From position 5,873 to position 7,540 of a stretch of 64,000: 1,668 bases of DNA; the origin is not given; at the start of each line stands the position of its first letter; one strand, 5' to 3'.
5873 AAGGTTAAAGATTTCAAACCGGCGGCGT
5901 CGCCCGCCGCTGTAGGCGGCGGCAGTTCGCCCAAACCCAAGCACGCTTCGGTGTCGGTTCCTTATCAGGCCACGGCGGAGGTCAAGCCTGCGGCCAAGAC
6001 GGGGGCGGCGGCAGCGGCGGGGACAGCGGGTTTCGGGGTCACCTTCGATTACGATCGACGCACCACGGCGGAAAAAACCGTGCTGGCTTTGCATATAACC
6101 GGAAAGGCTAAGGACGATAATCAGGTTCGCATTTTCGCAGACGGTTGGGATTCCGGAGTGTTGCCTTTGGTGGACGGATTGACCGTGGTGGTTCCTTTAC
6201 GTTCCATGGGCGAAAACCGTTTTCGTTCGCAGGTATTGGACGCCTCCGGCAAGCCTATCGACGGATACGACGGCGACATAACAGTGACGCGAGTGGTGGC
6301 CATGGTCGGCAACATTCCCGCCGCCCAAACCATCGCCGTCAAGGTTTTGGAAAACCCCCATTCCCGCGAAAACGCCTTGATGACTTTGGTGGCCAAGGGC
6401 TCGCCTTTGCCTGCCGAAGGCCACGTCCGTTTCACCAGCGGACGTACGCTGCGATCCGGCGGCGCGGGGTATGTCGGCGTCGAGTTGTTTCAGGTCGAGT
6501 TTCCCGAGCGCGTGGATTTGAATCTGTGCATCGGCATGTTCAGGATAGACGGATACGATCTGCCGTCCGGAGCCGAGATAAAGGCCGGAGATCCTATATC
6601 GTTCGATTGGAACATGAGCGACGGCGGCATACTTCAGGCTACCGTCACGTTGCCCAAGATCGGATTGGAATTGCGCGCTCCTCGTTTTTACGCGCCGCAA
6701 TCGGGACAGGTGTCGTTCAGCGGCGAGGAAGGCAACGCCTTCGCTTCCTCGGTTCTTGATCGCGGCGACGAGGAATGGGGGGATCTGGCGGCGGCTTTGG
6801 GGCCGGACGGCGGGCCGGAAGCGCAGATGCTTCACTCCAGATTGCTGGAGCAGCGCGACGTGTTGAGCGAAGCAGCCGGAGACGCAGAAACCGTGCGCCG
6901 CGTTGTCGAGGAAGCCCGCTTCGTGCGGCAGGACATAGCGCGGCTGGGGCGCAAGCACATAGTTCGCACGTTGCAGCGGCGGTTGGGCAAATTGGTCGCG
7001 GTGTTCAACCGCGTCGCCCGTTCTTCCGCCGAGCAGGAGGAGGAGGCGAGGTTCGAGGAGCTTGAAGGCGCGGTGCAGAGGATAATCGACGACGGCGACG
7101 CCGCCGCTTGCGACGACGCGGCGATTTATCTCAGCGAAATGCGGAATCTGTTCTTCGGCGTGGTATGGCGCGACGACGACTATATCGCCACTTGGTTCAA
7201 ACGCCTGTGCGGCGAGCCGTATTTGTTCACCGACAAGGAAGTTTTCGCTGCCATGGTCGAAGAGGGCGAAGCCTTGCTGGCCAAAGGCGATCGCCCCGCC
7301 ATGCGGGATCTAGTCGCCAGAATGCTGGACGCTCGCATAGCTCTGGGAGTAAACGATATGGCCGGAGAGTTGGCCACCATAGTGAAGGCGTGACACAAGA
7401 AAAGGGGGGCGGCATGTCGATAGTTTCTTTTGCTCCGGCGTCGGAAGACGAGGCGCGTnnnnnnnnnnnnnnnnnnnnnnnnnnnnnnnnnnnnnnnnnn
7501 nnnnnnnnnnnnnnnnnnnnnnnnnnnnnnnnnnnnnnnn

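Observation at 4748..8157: Two-gene module: 881-aa atypical Hsp70 paralog plus co-transcribed 247-aa unknown protein, abutting tRNA-Arg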

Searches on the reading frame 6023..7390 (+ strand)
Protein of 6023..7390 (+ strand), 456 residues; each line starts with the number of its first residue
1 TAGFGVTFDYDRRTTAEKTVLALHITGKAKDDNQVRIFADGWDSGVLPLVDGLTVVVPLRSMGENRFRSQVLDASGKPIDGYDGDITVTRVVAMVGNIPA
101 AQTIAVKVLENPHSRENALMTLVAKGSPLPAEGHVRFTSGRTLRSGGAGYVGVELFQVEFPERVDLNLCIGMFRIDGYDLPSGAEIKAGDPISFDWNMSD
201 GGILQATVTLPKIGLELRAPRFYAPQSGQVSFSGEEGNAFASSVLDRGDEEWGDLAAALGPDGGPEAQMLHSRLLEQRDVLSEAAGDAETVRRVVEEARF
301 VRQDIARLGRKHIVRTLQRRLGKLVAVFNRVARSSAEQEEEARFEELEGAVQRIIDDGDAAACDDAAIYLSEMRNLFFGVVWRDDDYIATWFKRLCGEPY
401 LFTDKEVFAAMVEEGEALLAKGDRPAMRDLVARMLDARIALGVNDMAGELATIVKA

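Call 24: search_solved_structures(query=A3, max_evalue=1, show_alignments=2)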
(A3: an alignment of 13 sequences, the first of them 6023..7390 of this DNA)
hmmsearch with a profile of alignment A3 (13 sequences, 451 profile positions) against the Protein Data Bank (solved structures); distinct sequences matched with E-value up to 1: 1.
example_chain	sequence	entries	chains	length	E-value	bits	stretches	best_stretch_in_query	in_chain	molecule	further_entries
3lcn_C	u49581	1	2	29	0.62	11.9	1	259-280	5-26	mRNA transport factor GFD1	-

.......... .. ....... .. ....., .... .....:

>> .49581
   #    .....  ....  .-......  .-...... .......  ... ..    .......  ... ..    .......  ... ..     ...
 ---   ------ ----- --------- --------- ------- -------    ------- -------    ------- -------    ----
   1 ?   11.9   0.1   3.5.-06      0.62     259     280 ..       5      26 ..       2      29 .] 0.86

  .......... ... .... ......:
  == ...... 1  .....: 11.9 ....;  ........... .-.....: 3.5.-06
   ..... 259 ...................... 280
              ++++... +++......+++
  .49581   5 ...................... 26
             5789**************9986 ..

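Call 26: find_related_loci(query=A3, collection=metagenome_contigs, flank=6000)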
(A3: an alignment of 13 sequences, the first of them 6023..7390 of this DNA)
Query A3 (456 aa) in metagenome_contigs; peptide patterns used: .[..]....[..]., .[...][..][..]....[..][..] (x = any residue, [..] = any of these).
181 stretches matched a pattern; 52 encode a relative of the query (tblastn E <= 1e-3); 52 distinct loci.
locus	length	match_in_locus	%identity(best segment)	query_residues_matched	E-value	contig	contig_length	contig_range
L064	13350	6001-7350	60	6-455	2e-180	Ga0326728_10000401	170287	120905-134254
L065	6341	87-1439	58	6-455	0e+0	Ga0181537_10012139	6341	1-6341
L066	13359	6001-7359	58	5-456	1e-178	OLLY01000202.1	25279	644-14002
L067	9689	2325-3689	57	5-455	7e-177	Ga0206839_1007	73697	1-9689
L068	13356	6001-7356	55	4-455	4e-174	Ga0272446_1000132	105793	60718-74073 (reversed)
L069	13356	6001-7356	58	8-456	5e-172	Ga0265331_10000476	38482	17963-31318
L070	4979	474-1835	56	6-456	3e-175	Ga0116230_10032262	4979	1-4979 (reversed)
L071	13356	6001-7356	57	5-456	9e-171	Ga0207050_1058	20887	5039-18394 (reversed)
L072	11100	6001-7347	59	5-455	7e-178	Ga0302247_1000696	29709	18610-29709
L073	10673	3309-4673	55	5-456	7e-170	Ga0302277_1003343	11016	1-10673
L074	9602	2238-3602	54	5-456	9e-170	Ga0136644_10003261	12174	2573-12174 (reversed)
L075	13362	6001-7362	55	6-456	3e-169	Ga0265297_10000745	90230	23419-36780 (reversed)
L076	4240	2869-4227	55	6-455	1e-173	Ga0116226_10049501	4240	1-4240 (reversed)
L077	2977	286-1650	54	5-456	2e-177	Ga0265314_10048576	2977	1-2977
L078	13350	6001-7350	55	5-455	2e-165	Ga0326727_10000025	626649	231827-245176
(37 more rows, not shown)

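Call 52: find_homologous_proteins(query=window:6023-7390:+, max_evalue=0.001)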
Query window:6023-7390:+ (456 aa): 31 proteins with E <= 0.001 among 8000 candidates.
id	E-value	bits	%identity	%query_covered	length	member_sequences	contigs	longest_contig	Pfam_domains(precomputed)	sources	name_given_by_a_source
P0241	9.8e-169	580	61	93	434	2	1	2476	-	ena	-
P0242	9.6e-165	567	57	99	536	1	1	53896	PF00012.27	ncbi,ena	-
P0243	2.9e-164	565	60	95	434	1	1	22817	-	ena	-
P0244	1.9e-163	563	56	99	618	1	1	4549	PF00012.27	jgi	jgi:molecular chaperone DnaK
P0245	9.5e-163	560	56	99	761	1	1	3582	PF00012.27,PF06723.20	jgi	jgi:molecular chaperone DnaK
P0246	6.9e-162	558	55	99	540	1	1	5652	PF00012.27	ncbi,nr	ncbi:MAG TPA: Hsp70 family protein, partial [Alphaproteobacteria bacterium]|nr:Hsp70 family protein 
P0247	7.4e-162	557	57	99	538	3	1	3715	PF00012.27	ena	-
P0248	3.2e-159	549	55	99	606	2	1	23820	PF00012.27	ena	-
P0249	4.0e-158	545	55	99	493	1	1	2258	-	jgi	jgi:molecular chaperone DnaK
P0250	1.2e-156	540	55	99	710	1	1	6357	PF00012.27,PF06723.20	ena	-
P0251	6.3e-153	528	58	90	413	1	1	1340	-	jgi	jgi:hypothetical protein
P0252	8.8e-152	524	56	93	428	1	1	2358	-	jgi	jgi:hypothetical protein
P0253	4.8e-148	512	54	96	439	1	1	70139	-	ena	-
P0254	7.5e-148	511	52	99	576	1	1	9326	PF00012.27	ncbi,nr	ncbi:MAG: Hsp70 family protein, partial [Alphaproteobacteria bacterium]|nr:Hsp70 family protein [Alp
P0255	1.1e-147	511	57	89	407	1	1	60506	-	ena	-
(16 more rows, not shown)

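Call 85: search_protein_families(library=phrogs, proteins=[window:6023-7390:+], max_evalue=0.1)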
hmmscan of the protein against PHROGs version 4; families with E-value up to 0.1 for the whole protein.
window:6023-7390:+ (456 aa): 0 families

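Call 100: search_dna_similar(query=window:6023-7390:+, collection=plasmids, mode=protein, max_evalue=0.001, max_rows=10)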
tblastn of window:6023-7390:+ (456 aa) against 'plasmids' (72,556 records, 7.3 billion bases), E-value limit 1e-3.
Records with a match: 13; places in all: 13; records where one place covers at least 80% of the query: 10.
Best place of each record, by identity: <60% 13.
By first word of the organism name: Sinorhizobium 7; Aminobacter 2; Polaromonas 1; Aeromonas 1; Shewanella 1; Vibrio 1.
By predicted mobility (MOB-suite, as given by PLSDB): conjugative 6; non-mobilizable 5; mobilizable 2.
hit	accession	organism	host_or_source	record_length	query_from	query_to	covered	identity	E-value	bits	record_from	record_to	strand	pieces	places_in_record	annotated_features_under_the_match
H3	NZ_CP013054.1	Sinorhizobium americanum CCGM7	Phaseolus vulgaris,root nodules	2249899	4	444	97%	32.2%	6e-36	149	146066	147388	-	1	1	none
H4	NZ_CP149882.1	Sinorhizobium medicae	Medicago sativa,Cell Culture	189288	50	444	87%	34.7%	3e-39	158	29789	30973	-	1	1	Hsp70 family protein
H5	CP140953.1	Sinorhizobium meliloti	Medicago lupulina,whole organism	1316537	50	444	87%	34.7%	3e-39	158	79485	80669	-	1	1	Hsp70 family protein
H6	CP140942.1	Sinorhizobium meliloti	Medicago lupulina,whole organism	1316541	50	444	87%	34.7%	3e-39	158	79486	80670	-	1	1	Hsp70 family protein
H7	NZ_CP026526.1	Sinorhizobium meliloti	Medicago sativa L. subsp. ambigua,Cell ...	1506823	50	444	87%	34.7%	3e-39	158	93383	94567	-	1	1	none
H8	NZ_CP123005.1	Sinorhizobium meliloti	Medicago sativa,cell culture,nodules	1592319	50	444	87%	34.7%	3e-39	158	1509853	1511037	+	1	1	none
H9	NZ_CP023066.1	Sinorhizobium sp. CCBAU 05631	G.max,nodule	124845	50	444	87%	34.4%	7e-37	151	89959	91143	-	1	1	Hsp70 family protein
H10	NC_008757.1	Polaromonas naphthalenivorans CJ2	-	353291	1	442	97%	28.0%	2e-29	129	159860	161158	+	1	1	Hsp70 family protein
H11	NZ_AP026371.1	Aeromonas caviae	-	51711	6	456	99%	27.1%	3e-10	137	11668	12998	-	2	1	hypothetical protein | Hsp70 family protein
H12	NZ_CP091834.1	Shewanella xiamenensis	hospital wastewater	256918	6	456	99%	26.9%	4e-30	131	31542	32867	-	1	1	Hsp70 family protein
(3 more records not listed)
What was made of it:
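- On Hsp70-L (family delimited in this session): The tail matches 13 plasmids at 87-99% coverage (call 100).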

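Call 101: get_annotated_region(hit=H4, flank=7000)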
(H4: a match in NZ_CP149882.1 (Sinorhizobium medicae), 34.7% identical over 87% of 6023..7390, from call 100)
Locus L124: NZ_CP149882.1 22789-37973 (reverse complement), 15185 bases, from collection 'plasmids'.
description: Sinorhizobium medicae strain T10 plasmid unnamed3, complete sequence
organism: Sinorhizobium medicae (NCBI taxid 110321)
taxonomy: Bacteria; Pseudomonadota; Alphaproteobacteria; Hyphomicrobiales; Rhizobiaceae; Sinorhizobium; Sinorhizobium medicae
host: -; source: Medicago sativa,Cell Culture; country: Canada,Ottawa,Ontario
typing (MOB-suite, as given by PLSDB): conjugative; replicon rep_cluster_492; relaxase MOBQ; mating-pair formation MPF_T
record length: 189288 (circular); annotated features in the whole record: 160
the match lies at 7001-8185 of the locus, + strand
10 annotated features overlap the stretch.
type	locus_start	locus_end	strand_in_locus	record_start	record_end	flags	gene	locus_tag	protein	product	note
CDS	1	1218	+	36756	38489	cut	-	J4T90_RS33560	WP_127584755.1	hypothetical protein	-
CDS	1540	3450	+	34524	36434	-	-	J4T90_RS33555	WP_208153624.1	hypothetical protein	-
CDS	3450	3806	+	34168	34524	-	-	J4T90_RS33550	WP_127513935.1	hypothetical protein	-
CDS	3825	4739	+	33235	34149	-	-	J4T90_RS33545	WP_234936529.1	Hsp70 family protein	-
CDS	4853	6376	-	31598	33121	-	-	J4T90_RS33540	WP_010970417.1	ISNCY family transposase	-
CDS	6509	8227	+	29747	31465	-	-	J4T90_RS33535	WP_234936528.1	Hsp70 family protein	-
CDS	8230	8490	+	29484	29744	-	-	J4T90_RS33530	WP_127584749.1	hypothetical protein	-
CDS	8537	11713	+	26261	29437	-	-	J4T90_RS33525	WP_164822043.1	DNA methyltransferase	-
CDS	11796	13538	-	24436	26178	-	-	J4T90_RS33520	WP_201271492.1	UvrD-helicase domain-containing protein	-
CDS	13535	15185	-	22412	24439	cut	-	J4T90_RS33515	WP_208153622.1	ATP-dependent endonuclease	-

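Call 102: get_annotated_region(hit=H12, flank=7000)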
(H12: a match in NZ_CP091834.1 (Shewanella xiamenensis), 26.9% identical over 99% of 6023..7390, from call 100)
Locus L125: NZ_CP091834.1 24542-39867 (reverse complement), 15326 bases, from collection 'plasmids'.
description: Shewanella xiamenensis strain HD6452 plasmid unnamed, complete sequence
organism: Shewanella xiamenensis (NCBI taxid 332186)
taxonomy: Bacteria; Pseudomonadota; Gammaproteobacteria; Alteromonadales; Shewanellaceae; Shewanella; Shewanella xiamenensis
host: -; source: hospital wastewater; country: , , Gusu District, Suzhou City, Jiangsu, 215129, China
typing (MOB-suite, as given by PLSDB): non-mobilizable
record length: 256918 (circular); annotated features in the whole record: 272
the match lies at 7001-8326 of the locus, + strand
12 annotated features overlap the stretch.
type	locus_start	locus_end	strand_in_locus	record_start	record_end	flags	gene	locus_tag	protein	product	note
CDS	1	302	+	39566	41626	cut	-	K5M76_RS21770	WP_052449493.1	Mu transposase C-terminal domain-containing protein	-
CDS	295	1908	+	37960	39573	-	-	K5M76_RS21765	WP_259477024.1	ATP-binding protein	-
CDS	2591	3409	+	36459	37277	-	-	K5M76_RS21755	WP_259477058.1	TnsD family Tn7-like transposition protein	-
CDS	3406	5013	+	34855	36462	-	-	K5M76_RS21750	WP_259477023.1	Tn7-like element transposition protein TnsE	-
CDS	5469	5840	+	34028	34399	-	-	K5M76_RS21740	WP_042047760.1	hypothetical protein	-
CDS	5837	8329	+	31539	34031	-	-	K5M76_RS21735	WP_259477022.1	Hsp70 family protein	-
CDS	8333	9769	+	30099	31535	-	-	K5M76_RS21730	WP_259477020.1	ATP-binding protein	-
CDS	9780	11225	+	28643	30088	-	-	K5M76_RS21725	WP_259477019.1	peptidoglycan-binding domain-containing protein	-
CDS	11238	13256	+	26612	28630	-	-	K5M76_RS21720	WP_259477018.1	hypothetical protein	-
CDS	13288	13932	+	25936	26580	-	-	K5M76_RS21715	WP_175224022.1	hypothetical protein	-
CDS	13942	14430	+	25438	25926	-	-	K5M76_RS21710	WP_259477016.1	hypothetical protein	-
CDS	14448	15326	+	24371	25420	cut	-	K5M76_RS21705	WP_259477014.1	hypothetical protein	-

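Call 103: get_annotated_region(hit=H10, flank=7000)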
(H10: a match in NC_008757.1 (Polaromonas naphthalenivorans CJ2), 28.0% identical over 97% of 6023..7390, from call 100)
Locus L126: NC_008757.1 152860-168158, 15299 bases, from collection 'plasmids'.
description: Polaromonas naphthalenivorans CJ2 plasmid pPNAP01, complete sequence
organism: Polaromonas naphthalenivorans CJ2 (NCBI taxid 365044)
taxonomy: Bacteria; Pseudomonadota; Betaproteobacteria; Burkholderiales; Comamonadaceae; Polaromonas; Polaromonas naphthalenivorans; Polaromonas naphthalenivorans CJ2
host: -; source: -; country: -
typing (MOB-suite, as given by PLSDB): conjugative; replicon IncP; relaxase MOBH; mating-pair formation MPF_T
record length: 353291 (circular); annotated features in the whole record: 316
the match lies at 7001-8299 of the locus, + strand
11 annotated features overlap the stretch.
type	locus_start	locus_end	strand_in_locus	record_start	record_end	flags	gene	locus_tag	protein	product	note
CDS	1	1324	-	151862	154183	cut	zorA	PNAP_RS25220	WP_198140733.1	anti-phage ZorAB system protein ZorA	-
CDS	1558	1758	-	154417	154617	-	-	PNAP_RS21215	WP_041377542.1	hypothetical protein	-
CDS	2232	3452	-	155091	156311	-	-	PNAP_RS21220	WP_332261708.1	Y-family DNA polymerase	-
CDS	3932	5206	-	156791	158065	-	-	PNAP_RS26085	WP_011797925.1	SH3 domain-containing protein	-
CDS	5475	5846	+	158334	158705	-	-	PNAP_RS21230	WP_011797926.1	hypothetical protein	-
CDS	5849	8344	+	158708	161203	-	-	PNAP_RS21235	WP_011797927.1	Hsp70 family protein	-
CDS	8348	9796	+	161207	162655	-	-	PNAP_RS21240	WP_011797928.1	ATP-binding protein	-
CDS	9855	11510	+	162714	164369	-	-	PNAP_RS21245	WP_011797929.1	hypothetical protein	-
CDS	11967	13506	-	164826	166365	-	-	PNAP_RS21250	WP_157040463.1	IS3 family transposase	-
CDS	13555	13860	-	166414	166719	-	-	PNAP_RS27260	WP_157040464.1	hypothetical protein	-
CDS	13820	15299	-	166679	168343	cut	-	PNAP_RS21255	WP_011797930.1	ATP-dependent helicase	-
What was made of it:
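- The family's relatives sit in mobile cassettes (calls 101-103).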

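Call 104: search_protein_families(library=padloc, proteins=[L125:5469-5837:+, L125:5837-8326:+, L125:8333-9766:+, L125:9780-11222:+, L125:11238-13253:+, L126:5849-8341:+, L126:8348-9793:+, L126:9855-11507:+, L124:1540-3447:+, L124:3450-3803:+], max_evalue=0.001)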
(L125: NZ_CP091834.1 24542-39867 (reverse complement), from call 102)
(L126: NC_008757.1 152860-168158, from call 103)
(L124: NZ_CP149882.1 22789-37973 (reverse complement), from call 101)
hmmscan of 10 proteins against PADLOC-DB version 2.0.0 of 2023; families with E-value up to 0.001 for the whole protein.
L125:5469-5837:+ (123 aa): 0 families

L125:5837-8326:+ (830 aa): 0 families

L125:8333-9766:+ (478 aa): 6 families
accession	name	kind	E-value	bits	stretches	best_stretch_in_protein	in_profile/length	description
PDLC02196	IetA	-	2.9e-26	90.8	1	240-465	103-324/374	-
PDLC04232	IetA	-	1.8e-20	71.6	1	231-437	89-291/330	-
PDLC02195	IetA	-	2.7e-20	71.1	1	194-462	77-336/395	-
PDLC04231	IetA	-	2.2e-14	51.9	1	223-383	86-240/262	-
PDLC00914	TRIP13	-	7.1e-10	36.8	1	299-381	117-209/302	TRIP13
PDLC00915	TRIP13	-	2.2e-09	35.1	1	256-410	60-229/302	TRIP13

L125:9780-11222:+ (481 aa): 0 families

L125:11238-13253:+ (672 aa): 0 families

L126:5849-8341:+ (831 aa): 0 families

L126:8348-9793:+ (482 aa): 6 families
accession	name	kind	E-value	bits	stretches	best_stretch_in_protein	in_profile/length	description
PDLC02196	IetA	-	1.5e-24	85.2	1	243-466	103-320/374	-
PDLC04232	IetA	-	3.5e-20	70.7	1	261-470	115-319/330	-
PDLC02195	IetA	-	6.2e-17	60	1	238-454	110-323/395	-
PDLC04231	IetA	-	1.8e-12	45.7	1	258-388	113-240/262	-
PDLC00915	TRIP13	-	9.5e-10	36.3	1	263-413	64-227/302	TRIP13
PDLC00914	TRIP13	-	1.5e-09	35.8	1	303-416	125-237/302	TRIP13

L126:9855-11507:+ (551 aa): 0 families

L124:1540-3447:+ (636 aa): 0 families

L124:3450-3803:+ (118 aa): 0 families
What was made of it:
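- On Known or candidate defence systems in PADLOC-DB 2.0: The plasmid Hsp70-L proteins have no hit at all (call 104).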

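Call 113: get_annotated_region(hit=H11, flank=8000)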
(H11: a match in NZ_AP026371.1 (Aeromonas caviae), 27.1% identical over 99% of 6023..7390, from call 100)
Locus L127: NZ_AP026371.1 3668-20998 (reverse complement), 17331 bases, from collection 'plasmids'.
description: Aeromonas caviae strain KAM471 plasmid pKAM471_1, complete sequence
organism: Aeromonas caviae (NCBI taxid 648)
taxonomy: Bacteria; Pseudomonadota; Gammaproteobacteria; Aeromonadales; Aeromonadaceae; Aeromonas; Aeromonas caviae
host: -; source: -; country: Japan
typing (MOB-suite, as given by PLSDB): mobilizable; replicon IncP; relaxase MOBP
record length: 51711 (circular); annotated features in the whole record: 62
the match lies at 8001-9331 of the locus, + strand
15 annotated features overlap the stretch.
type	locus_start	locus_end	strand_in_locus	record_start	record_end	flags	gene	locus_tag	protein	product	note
CDS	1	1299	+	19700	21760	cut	-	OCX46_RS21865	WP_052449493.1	Mu transposase C-terminal domain-containing protein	-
CDS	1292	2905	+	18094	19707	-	-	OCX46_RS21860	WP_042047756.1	ATP-binding protein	-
CDS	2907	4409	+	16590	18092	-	-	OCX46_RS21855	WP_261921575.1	TnsD family Tn7-like transposition protein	-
CDS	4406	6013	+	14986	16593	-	-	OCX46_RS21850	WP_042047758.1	Tn7-like element transposition protein TnsE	-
CDS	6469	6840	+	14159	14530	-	-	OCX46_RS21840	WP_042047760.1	hypothetical protein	-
CDS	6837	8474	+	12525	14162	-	-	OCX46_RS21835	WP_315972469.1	Hsp70 family protein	-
CDS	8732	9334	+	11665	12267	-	-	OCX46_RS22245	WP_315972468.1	hypothetical protein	-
CDS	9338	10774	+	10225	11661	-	-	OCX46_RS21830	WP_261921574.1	ATP-binding protein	-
CDS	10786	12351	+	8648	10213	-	-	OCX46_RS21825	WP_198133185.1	peptidoglycan-binding domain-containing protein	-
CDS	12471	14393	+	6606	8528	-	-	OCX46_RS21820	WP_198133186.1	hypothetical protein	-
CDS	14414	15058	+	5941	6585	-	-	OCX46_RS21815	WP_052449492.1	hypothetical protein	-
CDS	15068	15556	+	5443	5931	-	-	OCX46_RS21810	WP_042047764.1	hypothetical protein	-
CDS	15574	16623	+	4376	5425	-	-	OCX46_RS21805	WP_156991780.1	hypothetical protein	-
CDS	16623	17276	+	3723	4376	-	-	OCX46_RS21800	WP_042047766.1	hypothetical protein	-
CDS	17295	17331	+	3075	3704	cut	-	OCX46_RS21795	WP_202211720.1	RDD family protein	-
